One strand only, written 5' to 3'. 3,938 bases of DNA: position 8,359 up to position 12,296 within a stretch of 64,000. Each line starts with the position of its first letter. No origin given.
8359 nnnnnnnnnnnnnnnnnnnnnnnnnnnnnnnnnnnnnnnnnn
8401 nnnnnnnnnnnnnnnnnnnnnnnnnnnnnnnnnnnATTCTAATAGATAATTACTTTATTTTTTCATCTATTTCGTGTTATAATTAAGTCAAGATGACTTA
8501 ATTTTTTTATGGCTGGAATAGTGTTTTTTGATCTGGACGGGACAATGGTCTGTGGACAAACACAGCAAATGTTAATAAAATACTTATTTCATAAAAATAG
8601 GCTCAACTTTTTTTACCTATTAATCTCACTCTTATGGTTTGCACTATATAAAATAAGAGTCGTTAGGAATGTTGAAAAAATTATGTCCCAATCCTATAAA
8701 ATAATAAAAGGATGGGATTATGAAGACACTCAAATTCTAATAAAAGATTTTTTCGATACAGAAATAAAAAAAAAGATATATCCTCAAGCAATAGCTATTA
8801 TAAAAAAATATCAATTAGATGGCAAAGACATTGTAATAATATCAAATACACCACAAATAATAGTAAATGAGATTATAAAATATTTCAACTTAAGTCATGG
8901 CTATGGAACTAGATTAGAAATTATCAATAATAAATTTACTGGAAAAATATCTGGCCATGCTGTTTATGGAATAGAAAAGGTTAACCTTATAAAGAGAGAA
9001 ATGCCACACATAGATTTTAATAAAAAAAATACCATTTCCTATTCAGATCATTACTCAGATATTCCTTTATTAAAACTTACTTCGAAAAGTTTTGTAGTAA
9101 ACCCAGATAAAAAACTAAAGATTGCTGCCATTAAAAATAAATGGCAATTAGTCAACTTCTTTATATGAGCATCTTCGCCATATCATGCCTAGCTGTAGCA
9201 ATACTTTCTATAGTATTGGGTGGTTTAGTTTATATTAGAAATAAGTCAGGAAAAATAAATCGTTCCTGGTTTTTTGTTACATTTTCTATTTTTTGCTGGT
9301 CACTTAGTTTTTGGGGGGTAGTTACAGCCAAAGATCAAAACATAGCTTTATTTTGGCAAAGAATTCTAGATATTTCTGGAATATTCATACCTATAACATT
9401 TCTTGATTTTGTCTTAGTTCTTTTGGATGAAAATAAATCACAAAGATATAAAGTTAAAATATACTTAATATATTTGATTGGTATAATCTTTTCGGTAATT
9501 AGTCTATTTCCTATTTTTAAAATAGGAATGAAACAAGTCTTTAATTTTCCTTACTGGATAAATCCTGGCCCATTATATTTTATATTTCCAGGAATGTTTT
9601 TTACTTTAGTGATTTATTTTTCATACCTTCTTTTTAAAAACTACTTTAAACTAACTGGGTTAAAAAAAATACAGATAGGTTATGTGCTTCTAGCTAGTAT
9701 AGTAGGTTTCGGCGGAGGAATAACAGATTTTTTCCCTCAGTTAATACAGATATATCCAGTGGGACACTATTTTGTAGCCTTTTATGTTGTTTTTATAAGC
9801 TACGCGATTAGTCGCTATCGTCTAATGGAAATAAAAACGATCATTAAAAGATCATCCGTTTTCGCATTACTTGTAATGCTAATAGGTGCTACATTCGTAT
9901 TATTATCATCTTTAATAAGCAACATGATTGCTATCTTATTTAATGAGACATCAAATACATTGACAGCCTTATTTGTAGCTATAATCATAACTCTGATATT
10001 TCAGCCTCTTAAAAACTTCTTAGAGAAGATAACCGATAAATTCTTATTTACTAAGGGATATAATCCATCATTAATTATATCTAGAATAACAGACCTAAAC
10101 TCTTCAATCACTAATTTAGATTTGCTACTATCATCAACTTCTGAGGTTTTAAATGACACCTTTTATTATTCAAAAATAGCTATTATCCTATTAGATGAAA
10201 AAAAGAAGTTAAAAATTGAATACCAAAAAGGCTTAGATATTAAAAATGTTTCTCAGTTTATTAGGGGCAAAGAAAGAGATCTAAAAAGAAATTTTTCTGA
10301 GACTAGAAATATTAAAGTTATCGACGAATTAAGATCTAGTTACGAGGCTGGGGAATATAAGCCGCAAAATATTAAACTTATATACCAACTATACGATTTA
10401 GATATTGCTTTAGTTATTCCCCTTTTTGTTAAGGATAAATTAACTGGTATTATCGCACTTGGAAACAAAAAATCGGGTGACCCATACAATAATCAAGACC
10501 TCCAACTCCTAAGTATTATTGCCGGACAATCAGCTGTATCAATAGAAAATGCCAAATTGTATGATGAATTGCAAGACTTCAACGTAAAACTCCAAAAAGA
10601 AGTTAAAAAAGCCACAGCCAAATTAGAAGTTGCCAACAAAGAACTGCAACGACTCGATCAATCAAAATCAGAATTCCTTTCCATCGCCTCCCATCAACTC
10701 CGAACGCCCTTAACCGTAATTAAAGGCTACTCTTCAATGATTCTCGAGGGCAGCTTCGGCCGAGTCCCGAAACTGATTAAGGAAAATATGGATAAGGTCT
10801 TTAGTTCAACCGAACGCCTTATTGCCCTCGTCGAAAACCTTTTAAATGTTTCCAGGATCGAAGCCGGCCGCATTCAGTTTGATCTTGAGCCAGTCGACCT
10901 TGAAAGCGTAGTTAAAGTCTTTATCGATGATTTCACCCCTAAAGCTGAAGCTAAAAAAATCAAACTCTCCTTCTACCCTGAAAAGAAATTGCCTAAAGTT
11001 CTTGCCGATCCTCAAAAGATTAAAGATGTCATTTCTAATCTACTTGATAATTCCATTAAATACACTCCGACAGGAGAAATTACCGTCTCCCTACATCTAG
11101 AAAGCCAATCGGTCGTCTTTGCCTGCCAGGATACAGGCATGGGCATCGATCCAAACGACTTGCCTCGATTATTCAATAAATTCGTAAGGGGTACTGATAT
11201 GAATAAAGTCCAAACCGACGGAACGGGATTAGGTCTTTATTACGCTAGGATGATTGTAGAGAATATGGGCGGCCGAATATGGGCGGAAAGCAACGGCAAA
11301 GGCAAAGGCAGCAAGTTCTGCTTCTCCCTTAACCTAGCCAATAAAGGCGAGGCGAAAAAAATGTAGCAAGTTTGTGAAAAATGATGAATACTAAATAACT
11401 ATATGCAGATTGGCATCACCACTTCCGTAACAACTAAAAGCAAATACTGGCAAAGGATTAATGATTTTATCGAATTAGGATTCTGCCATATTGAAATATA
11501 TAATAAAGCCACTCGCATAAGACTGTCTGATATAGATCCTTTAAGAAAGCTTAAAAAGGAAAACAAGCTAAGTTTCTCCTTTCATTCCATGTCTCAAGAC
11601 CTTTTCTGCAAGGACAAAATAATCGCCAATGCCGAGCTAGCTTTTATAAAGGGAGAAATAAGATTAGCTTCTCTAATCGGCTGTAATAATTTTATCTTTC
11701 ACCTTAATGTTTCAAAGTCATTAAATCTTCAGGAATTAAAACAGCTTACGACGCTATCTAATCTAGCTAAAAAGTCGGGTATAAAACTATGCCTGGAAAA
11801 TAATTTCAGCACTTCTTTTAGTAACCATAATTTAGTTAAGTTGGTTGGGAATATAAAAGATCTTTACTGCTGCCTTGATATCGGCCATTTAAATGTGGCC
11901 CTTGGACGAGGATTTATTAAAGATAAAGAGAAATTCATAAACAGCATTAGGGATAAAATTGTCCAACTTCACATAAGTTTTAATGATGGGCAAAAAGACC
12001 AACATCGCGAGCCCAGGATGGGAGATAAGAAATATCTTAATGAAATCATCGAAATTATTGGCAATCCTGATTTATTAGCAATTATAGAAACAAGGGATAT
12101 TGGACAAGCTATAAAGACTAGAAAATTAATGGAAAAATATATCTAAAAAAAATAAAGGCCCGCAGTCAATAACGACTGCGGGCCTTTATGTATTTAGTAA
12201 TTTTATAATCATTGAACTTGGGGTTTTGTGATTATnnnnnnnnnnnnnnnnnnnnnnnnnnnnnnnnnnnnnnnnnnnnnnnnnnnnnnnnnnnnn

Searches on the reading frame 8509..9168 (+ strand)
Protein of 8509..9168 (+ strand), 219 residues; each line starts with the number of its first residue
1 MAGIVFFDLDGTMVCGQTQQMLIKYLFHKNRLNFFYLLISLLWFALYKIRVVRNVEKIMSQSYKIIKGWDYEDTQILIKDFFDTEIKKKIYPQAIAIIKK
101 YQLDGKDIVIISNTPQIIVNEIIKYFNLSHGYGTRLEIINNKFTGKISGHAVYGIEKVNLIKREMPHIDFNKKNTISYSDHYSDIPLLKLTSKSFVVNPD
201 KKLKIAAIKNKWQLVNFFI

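Call 10: search_protein_families(library=pfam, proteins=[window:8509-9168:+], max_evalue=0.001)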
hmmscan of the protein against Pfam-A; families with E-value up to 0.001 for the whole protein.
window:8509-9168:+ (219 aa): 2 families
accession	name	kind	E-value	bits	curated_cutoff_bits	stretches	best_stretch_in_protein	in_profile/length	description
PF12710.13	HAD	-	1.6e-26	94.3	27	1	5-189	1-189/189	haloacid dehalogenase-like hydrolase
PF00702.32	Hydrolase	-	1.8e-05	25.7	26.4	1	4-142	3-151/191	haloacid dehalogenase-like hydrolase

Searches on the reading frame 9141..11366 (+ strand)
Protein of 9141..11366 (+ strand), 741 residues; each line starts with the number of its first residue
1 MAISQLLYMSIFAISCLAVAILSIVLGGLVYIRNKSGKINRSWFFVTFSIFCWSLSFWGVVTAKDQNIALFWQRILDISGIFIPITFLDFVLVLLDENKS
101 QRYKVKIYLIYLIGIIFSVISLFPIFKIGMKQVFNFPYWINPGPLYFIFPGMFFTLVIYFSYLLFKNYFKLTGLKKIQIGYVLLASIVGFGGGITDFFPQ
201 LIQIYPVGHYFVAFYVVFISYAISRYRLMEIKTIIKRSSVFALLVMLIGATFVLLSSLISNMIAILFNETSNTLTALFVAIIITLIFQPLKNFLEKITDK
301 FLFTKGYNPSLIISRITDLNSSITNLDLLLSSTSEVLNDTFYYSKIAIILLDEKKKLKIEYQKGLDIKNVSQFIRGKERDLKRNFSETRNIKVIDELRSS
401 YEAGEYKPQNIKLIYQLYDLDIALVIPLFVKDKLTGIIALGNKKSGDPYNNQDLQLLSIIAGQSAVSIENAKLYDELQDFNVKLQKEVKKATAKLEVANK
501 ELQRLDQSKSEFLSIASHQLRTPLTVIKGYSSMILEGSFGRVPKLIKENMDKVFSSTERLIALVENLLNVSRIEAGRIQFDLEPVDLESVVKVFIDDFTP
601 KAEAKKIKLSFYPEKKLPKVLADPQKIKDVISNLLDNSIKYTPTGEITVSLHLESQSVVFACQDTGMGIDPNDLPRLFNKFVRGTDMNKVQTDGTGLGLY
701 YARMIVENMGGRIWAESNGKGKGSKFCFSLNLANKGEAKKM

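Call 10: search_protein_families(library=pfam, proteins=[window:9141-11366:+], max_evalue=0.001)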
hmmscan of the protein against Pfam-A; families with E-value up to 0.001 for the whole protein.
window:9141-11366:+ (741 aa): 6 families
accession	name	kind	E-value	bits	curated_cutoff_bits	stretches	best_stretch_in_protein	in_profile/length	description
PF02518.31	HATPase_c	-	9.2e-27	94.1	26.4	1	623-733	2-110/111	Histidine kinase-, DNA gyrase B-, and HSP90-like ATPase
PF00512.31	HisKA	-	4e-16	59.3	26.9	1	508-576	1-66/66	His Kinase A (phospho-acceptor) domain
PF16927.11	HisKA_7TM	-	4.3e-13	50.1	28.6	1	17-231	3-222/224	N-terminal 7TM region of histidine kinase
PF13492.12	GAF_3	-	1.1e-07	32.8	27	1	325-470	1-129/129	GAF domain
PF13185.12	GAF_2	-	8.7e-05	23.2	28.6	1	424-469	92-136/136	GAF domain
PF01590.32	GAF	-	9.9e-05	23.3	22.4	1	408-468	76-133/133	GAF domain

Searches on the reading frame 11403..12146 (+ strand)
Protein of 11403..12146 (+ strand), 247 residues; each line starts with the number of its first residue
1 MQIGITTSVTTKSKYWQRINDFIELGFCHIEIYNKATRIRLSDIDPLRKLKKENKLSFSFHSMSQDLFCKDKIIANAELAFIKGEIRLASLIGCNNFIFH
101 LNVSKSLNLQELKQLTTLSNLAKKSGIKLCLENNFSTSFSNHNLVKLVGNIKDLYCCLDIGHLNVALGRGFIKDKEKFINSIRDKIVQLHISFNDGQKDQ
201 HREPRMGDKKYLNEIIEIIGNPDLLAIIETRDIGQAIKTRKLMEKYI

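Call 10: search_protein_families(library=pfam, proteins=[window:11403-12146:+], max_evalue=0.001)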
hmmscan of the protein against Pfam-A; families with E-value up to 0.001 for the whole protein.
window:11403-12146:+ (247 aa): 1 family
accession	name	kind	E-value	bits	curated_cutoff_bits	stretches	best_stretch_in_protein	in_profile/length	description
PF01261.30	AP_endonuc_2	-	2.1e-15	57.5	31.1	1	24-231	6-230/249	Xylose isomerase-like TIM barrel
